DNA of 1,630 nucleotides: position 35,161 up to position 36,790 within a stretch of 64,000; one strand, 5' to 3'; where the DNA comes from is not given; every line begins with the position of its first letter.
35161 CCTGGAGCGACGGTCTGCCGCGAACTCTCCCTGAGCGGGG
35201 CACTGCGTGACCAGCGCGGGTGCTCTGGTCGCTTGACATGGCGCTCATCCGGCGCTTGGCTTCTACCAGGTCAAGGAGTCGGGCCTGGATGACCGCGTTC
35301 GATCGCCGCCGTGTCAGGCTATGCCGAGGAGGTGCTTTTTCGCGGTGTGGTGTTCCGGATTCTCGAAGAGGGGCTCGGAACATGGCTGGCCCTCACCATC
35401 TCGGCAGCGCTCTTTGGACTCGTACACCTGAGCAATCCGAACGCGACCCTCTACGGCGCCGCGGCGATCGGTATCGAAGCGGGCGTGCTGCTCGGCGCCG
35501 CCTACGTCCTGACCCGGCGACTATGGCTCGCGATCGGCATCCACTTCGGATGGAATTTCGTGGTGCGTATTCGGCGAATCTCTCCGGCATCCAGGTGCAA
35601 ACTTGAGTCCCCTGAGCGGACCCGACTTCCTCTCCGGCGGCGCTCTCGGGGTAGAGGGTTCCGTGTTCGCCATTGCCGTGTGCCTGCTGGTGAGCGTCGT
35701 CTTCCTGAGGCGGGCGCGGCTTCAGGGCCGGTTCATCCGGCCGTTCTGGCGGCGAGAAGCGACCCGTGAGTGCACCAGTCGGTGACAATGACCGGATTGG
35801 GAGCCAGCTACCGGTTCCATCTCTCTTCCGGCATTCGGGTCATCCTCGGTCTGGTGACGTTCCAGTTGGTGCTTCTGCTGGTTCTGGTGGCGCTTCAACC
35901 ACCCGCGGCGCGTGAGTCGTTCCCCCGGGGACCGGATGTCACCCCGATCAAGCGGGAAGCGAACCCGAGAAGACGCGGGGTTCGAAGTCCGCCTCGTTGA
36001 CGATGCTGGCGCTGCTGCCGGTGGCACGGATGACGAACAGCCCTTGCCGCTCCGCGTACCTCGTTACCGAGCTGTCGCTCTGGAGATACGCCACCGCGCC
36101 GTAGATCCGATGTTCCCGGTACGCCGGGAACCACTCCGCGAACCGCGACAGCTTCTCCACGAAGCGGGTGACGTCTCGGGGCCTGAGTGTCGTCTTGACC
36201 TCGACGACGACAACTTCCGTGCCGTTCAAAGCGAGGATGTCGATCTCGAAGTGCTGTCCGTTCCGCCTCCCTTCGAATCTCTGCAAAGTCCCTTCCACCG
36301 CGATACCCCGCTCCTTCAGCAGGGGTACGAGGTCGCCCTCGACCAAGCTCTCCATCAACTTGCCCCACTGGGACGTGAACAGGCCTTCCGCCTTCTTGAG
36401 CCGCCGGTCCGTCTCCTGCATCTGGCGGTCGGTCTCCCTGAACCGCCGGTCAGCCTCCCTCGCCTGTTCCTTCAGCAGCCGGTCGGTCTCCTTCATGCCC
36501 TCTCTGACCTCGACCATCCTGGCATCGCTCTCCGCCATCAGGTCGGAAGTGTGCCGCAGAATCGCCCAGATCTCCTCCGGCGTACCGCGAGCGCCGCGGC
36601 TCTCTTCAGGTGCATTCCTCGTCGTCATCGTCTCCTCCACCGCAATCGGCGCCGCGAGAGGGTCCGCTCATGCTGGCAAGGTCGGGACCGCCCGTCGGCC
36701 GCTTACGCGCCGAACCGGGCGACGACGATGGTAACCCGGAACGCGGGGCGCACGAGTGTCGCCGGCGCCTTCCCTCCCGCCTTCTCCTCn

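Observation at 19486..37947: Lower-GC defence/accessory island inserted after the ThuA-like gene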

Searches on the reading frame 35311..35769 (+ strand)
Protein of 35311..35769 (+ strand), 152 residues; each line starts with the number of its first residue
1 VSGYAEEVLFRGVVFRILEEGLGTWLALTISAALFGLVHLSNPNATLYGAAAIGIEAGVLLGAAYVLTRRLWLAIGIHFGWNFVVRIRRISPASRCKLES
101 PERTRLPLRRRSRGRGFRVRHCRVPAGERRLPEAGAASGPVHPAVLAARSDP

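Call 9: search_protein_families(library=pfam, proteins=[window:35311-35769:+], max_evalue=0.01)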
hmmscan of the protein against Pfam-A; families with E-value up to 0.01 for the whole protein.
window:35311-35769:+ (152 aa): 1 family
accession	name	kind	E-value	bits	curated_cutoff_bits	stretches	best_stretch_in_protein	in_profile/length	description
PF02517.21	Rce1-like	-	5.5e-18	65.5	22.4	1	3-84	16-93/93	Type II CAAX prenyl endopeptidase Rce1-like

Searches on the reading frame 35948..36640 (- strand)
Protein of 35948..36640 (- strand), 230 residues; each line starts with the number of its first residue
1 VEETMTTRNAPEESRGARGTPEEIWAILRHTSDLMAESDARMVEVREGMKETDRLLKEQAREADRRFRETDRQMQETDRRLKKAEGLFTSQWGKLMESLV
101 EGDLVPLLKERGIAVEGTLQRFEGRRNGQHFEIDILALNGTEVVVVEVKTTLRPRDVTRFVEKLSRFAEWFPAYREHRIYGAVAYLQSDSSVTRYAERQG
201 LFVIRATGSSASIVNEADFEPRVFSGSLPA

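Call 7: search_protein_families(library=pfam, proteins=[window:35948-36640:-], max_evalue=0.01)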
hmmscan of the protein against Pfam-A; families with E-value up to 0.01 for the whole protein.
window:35948-36640:- (230 aa): 2 families
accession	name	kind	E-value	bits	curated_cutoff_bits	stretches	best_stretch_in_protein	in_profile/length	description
PF01870.24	Hjc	-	9.4e-06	25.9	21.1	1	101-171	3-71/93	Archaeal holliday junction resolvase (hjc)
PF08378.17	NERD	-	0.0019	19.1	22.1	1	125-150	32-56/111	Nuclease-related domain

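Call 10: search_protein_families(library=padloc, proteins=[window:35948-36640:-], max_evalue=0.001)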
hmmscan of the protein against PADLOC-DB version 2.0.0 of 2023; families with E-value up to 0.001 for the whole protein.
window:35948-36640:- (230 aa): 3 families
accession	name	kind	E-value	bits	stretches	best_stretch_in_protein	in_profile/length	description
PDLC01968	CARF_PDDEXK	-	3.7e-07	27.6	1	78-154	225-295/361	-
PDLC01885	CARF4--CARF_PDDEXK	-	6.4e-05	20.4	1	65-155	245-335/405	-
PDLC01903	CARF4--CARF_PDDEXK_TM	-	0.00095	16.7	0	95-155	271-321/380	-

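Call 42: search_protein_families(library=ncbifam, proteins=[window:35948-36640:-], max_evalue=0.01)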
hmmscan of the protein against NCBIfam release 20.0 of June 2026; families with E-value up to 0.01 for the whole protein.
window:35948-36640:- (230 aa): 4 families
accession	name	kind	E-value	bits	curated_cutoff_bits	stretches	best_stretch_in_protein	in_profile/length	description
NF040854.1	Hol_resolv_Hjc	equivalog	0.00022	21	70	1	100-172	8-78/134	Holliday junction resolvase Hjc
NF011269.0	PRK14676.1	equivalog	0.00055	20.1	190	1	125-184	32-81/117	hypothetical protein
NF009154.0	PRK12497.3-3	equivalog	0.0043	17.1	109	1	130-150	40-60/123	YraN family protein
TIGR03465.1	HpnD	equivalog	0.0078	15.3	278.6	0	48-99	187-238/267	presqualene diphosphate synthase HpnD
